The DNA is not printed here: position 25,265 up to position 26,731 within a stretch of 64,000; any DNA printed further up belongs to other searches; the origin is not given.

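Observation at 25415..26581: CoaD-CoaE fusion (PPAT + dephospho-CoA kinase) in a phage-like genome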

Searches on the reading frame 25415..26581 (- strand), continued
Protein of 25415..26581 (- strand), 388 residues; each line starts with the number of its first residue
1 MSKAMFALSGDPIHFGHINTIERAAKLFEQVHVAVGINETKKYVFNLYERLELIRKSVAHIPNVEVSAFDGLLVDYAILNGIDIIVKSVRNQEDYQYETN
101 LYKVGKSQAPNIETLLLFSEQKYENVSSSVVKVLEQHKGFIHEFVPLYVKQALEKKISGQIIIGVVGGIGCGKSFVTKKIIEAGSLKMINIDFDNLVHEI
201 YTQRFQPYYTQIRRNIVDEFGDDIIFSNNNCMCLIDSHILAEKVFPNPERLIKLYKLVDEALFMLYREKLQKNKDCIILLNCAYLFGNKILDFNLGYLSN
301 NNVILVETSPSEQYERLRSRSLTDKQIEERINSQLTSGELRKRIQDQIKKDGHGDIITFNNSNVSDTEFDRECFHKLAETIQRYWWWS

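Call 37: find_related_loci(query=A1, collection=genome_contigs, flank=10000)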
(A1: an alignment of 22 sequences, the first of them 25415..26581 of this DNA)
Query A1 (388 aa) in genome_contigs; peptide patterns used: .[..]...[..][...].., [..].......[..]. (x = any residue, [..] = any of these).
600 stretches matched a pattern (row limit reached: there are more); 592 encode a relative of the query (tblastn E <= 1e-3); the best 80 are kept; 80 distinct loci.
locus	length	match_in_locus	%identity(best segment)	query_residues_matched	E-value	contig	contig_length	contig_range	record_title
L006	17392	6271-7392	41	1-385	2e-87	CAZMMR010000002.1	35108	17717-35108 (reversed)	MAG TPA_asm: uncultured Pseudomonadales bacterium isolate SRP141376_co2_351 genome assembly, contig: NODE_2683_length_35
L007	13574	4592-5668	41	1-366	3e-86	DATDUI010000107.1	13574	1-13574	MAG TPA_asm: Candidatus Nanoarchaeia archaeon isolate SMAG_U8054 k141_78127, whole genome shotgun sequence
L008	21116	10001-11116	42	1-381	1e-85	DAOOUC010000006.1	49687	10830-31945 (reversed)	MAG TPA_asm: archaeon isolate AMR_MDS_2477 NODE_543_length_49687_cov_5.853703, whole genome shotgun sequence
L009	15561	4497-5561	42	1-362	4e-85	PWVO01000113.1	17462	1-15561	MAG: Candidatus Woesearchaeota archaeon isolate CSSed11_301m CS-Sed11-C3882, whole genome shotgun sequence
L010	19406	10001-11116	39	3-381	1e-79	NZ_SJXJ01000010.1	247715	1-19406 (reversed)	Tenacibaculum sp. M341 M341_contig_10, whole genome shotgun sequence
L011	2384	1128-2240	38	1-368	9e-82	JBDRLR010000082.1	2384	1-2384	MAG: Nanoarchaeota archaeon isolate MEGAHIT-group-1.787 k141_9121538, whole genome shotgun sequence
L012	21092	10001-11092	38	1-371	5e-79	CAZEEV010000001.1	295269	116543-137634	MAG TPA_asm: uncultured Pseudomonadales bacterium isolate SRP294416_co1_79 genome assembly, contig: NODE_5_length_295269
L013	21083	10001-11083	39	1-368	9e-79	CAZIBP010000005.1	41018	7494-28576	MAG TPA_asm: uncultured Pseudomonadales bacterium isolate SRP093185_co1_41 genome assembly, contig: NODE_408_length_4101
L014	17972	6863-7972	40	4-380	4e-78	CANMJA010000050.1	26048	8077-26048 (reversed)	uncultured Tenacibaculum sp. isolate 4-619-3Z.fasta genome assembly, contig: NODE_50, whole genome shotgun sequence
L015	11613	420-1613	38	1-385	5e-77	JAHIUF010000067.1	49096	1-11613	MAG: Nanoarchaeota archaeon isolate MM_PC_MetaG.mb.241 MM_PC_MetaG.mb.241_k141_1411408, whole genome shotgun sequence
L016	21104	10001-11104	36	3-377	5e-77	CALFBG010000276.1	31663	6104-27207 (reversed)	MAG: uncultured Saprospiraceae bacterium isolate H3_Bin_Bin_188_1_1 genome assembly, contig: c_000000001929, whole genom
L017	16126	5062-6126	38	1-362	2e-75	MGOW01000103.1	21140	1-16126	MAG: Clostridiales bacterium GWE2_32_10 gwe2_scaffold_942, whole genome shotgun sequence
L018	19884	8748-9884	37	1-386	8e-75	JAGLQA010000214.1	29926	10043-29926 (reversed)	MAG: Candidatus Aminicenantes bacterium isolate RS_8_31 ROV157_8.bin.31.fa_214, whole genome shotgun sequence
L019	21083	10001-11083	38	1-368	4e-73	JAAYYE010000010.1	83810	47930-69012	MAG: Candidatus Paceibacterota bacterium isolate AS06rmzACSIP_209 300310_AS06, whole genome shotgun sequence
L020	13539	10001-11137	36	1-384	1e-72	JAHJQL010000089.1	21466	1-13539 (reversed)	MAG: Nanoarchaeota archaeon isolate OS_PC_MetaG.mb.107 OS_PC_MetaG.mb.107_k141_771530, whole genome shotgun sequence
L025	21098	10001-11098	28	3-371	2e-38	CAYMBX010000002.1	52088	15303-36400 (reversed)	MAG TPA_asm: uncultured Gammaproteobacteria bacterium isolate SRP093185_co1_85 genome assembly, contig: NODE_259_length_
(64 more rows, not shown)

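Call 45: search_protein_families(library=ncbifam, proteins=[L020:9989-11749:+, L004:5318-5998:+], max_evalue=0.001)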
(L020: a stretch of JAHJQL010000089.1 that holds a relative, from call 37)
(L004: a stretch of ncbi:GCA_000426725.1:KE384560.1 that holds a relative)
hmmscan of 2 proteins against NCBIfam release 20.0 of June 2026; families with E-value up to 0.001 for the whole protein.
L020:9989-11749:+ (586 aa): 8 families
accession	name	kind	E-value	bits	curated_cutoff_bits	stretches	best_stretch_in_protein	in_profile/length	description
TIGR01510.1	coaD_prev_kdtB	equivalog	3.6e-41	140.8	103.3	1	8-162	2-154/155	pantetheine-phosphate adenylyltransferase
TIGR00152.1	TIGR00152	equivalog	1.7e-23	83.5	65.55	1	168-347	1-172/188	dephospho-CoA kinase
NF002879.0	PRK03333.1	equivalog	5.8e-14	51.9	215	1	168-359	3-183/395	dephospho-CoA kinase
TIGR00125.1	cyt_tran_rel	domain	7.9e-09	35.6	27.7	1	15-67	9-63/65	adenylyltransferase/cytidyltransferase family protein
NF000842.0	PRK00071.2-1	equivalog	8.2e-07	28.8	167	1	8-72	5-67/191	nicotinate-nucleotide adenylyltransferase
TIGR01527.1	arch_NMN_Atrans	equivalog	1.1e-06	28.3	181.2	1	7-71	1-66/167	nicotinamide-nucleotide adenylyltransferase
NF002243.0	PRK01153.1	subfamily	3e-06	26.9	127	1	7-68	2-64/175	nicotinamide-nucleotide adenylyltransferase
NF003786.0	PRK05379.1-2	equivalog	4e-06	26.3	397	1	15-144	24-154/354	bifunctional nicotinamide-nucleotide adenylyltransferase/Nudix hydroxylase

L004:5318-5998:+ (226 aa): 0 families

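Call 50: find_related_loci(query=A1, collection=viral_contigs, flank=10000)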
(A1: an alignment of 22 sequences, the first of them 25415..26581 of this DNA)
Query A1 (388 aa) in viral_contigs; peptide patterns used: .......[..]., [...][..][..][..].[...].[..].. (x = any residue, [..] = any of these).
103 stretches matched a pattern; 35 encode a relative of the query (tblastn E <= 1e-3); 35 distinct loci.
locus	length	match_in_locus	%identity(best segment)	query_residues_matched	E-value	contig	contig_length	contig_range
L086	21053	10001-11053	40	1-362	8e-69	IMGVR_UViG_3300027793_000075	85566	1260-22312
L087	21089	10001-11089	36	1-368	3e-61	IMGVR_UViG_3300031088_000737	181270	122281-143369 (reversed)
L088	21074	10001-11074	36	1-362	5e-60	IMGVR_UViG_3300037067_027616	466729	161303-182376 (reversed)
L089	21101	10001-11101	34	1-370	2e-57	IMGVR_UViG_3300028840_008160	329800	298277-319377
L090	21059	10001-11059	32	1-369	7e-51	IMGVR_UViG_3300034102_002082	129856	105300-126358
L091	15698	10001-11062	33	4-382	4e-50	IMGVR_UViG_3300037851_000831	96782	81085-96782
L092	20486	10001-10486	35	1-156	1e-26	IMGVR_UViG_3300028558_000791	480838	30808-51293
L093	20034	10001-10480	36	1-153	7e-26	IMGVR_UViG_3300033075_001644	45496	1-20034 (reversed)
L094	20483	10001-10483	38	3-160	2e-24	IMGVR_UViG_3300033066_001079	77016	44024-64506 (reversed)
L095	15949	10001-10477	35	3-156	5e-24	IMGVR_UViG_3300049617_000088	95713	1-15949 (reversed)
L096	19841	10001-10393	37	4-136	2e-22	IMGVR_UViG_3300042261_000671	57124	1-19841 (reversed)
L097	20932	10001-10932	35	4-348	1e-24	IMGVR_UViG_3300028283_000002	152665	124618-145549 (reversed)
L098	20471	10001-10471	37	1-158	2e-27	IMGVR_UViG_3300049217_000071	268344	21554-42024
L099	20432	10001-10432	33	4-145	7e-20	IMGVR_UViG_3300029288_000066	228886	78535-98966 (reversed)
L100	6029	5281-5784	33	3-156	2e-19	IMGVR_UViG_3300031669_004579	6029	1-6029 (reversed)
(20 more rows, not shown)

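Call 55: search_protein_families(library=padloc, proteins=[window:25415-26581:-], max_evalue=0.001)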
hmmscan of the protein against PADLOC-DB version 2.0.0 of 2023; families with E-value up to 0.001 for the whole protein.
window:25415-26581:- (388 aa): 0 families

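Call 57: search_protein_families(library=pfam, alignment_id=A3, max_evalue=0.0001)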
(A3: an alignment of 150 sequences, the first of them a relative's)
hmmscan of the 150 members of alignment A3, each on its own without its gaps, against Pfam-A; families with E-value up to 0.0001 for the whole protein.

A. member 1, L004:1177-4239:- (1020 aa): 4 families
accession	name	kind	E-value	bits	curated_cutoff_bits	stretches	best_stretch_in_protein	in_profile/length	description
PF07494.17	Reg_prop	-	5.7e-67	213.4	20.4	4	38-61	1-24/24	Two component regulator propeller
PF06580.19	His_kinase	-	1.2e-22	80.4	25.2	1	810-889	2-81/81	Histidine kinase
PF07495.19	Y_Y_Y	-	1.3e-14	54.3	26.6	1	695-756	3-64/65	Y_Y_Y domain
PF23748.1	Beta-prop_LRRK2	-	5.7e-06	26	26.9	0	36-93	268-324/359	LRRK2 beta propeller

B. families by the number of members that match (of 150 scanned): 144 families (the first 25 are shown)
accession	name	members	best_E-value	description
PF13380.12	CoA_binding_2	5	4.8e-31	CoA binding domain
PF02629.25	CoA_binding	5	1.2e-13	CoA binding domain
PF13549.11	ATP-grasp_5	4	7.5e-72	ATP-grasp domain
PF13607.11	Succ_CoA_lig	4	9.1e-53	Succinyl-CoA ligase like flavodoxin domain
PF19045.5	Ligase_CoA_2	4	6.4e-17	Ligase-CoA domain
PF00069.31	Pkinase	3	2.3e-55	Protein kinase domain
PF07714.23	PK_Tyr_Ser-Thr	3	8e-39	Protein tyrosine and serine/threonine kinase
PF03372.29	Exo_endo_phos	3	2.1e-31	Endonuclease/Exonuclease/phosphatase family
PF04055.27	Radical_SAM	3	2.1e-22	Radical SAM superfamily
PF13476.12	AAA_23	3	4.8e-18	AAA domain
PF00149.33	Metallophos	3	2.9e-14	Calcineurin-like phosphoesterase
PF00549.24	Ligase_CoA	3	1.1e-10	CoA-ligase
PF14529.12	Exo_endo_phos_2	3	2.1e-09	Endonuclease-reverse transcriptase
PF13555.12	AAA_29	3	4e-07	P-loop containing region of AAA domain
PF00300.27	His_Phos_1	2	5.9e-40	Histidine phosphatase superfamily (branch 1)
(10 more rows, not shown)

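Call 97: search_solved_structures(query=L012:7890-9977:+, max_evalue=0.00001)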
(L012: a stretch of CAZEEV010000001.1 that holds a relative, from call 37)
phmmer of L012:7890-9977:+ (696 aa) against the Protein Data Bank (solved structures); distinct sequences matched with E-value up to 0.00001: 35.
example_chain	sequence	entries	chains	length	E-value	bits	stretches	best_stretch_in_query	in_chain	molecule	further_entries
8wzu_A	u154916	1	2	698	6.7e-143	480.9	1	5-693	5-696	4-hydroxybutyrate--CoA ligase [ADP-forming]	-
9y43_A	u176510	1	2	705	1.8e-102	347.3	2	3-409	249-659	3-hydroxypropionate--CoA ligase [ADP-forming]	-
2csu_A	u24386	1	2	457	8.6e-92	312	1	4-442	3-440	457aa long hypothetical protein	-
4xyl_A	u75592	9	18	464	7.3e-91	309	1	3-450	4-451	alpha subunit of Acyl-CoA synthetase (NDP forming) | Acyl-CoA synthetase (NDP forming) | alpha subunit of acetyl-CoA synthetase (NDP forming)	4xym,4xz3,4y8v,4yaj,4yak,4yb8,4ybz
9it0_A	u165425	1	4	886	8.9e-85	288.9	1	3-692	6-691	Protein acetyltransferase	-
9isq_A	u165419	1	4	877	7.1e-84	285.9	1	3-692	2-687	Protein acetyltransferase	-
7cm9_A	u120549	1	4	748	7.1e-62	213.2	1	10-692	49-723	DMSP lyase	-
4xyl_B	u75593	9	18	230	3.3e-49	171.4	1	474-695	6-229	beta subunit of Acyl-CoA synthetase (NDP forming) | Uncharacterized protein | beta subunit of acetyl-CoA synthetase (NDP forming)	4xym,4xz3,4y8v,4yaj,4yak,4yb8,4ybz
1wr2_A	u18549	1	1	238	4.3e-41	144.6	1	474-695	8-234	hypothetical protein PH1789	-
9isb_A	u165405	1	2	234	3.8e-21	78.7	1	475-692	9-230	Protein acetyltransferase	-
2d59_A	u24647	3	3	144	1.1e-12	50.8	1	10-95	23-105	hypothetical protein PH1109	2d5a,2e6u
2yv2_A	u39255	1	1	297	4e-12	48.9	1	49-268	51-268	Succinyl-CoA synthetase alpha chain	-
6mgg_A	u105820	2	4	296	7.9e-12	47.9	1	70-283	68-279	Succinate--CoA ligase [ADP-forming] subunit alpha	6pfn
6g4q_A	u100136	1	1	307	3e-11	46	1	53-264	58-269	Succinate--CoA ligase [ADP/GDP-forming] subunit alpha, mitochondrial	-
9swj_C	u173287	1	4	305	3e-11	46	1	53-264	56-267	Succinate--CoA ligase [ADP/GDP-forming] subunit alpha, mitochondrial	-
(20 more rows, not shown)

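Call 100: list_cluster_members(proteins=[P0001, P0121])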
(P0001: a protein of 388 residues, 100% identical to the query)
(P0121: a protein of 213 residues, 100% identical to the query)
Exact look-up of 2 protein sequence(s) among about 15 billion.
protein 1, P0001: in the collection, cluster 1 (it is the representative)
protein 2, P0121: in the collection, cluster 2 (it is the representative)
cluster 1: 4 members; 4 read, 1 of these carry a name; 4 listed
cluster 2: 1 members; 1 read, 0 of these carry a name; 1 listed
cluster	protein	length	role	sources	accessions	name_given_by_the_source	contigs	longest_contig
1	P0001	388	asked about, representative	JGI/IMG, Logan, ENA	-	-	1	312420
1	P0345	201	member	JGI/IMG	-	dephospho-CoA kinase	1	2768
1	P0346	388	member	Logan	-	-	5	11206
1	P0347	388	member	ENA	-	-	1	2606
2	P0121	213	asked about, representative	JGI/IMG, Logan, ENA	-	-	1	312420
